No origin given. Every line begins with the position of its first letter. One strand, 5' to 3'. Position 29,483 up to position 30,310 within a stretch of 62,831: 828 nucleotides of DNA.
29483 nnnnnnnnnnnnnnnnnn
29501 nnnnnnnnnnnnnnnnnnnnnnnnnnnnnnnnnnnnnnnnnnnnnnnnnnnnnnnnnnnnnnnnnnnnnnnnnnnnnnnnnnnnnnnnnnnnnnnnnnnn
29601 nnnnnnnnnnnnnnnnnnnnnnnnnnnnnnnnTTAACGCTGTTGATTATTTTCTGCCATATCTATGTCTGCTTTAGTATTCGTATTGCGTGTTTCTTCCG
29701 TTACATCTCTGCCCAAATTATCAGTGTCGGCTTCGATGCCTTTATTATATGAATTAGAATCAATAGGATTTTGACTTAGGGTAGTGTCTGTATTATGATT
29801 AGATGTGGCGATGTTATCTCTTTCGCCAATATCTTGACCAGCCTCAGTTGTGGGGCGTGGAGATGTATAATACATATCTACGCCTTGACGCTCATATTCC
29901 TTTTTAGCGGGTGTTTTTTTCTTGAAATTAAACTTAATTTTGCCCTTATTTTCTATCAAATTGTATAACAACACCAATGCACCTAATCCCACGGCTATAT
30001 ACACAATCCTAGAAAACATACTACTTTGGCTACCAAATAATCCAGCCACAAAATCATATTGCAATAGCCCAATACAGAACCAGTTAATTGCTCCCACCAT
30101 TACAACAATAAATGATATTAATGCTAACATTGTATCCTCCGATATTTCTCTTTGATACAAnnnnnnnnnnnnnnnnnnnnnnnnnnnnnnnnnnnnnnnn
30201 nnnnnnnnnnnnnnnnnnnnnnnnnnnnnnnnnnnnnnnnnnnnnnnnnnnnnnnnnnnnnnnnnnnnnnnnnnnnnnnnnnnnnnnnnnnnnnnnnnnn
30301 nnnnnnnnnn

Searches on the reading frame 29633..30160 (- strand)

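Call 3: search_protein_families(library=pfam, proteins=[window:29633-30160:-], max_evalue=10)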
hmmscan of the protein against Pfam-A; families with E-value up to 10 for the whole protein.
window:29633-30160:- (175 aa): 1 family
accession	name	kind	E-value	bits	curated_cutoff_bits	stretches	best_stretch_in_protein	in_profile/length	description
PF04070.17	DUF378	-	1.2e-15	57.6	25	1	12-68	3-59/60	Domain of unknown function (DUF378)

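Call 4: search_protein_families(library=ncbifam, proteins=[window:29633-30160:-], max_evalue=10)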
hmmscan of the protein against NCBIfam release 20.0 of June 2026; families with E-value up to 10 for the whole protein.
window:29633-30160:- (175 aa): 1 family
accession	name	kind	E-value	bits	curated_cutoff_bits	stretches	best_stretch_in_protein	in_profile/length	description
NF045610.1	acin_4_helix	equivalog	0.16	12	50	1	43-81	31-69/131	putative four-helix membrane protein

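Call 5: search_protein_families(library=padloc, proteins=[window:29633-30160:-], max_evalue=10)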
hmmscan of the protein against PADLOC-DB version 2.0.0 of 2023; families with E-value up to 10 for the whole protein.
window:29633-30160:- (175 aa): 0 families
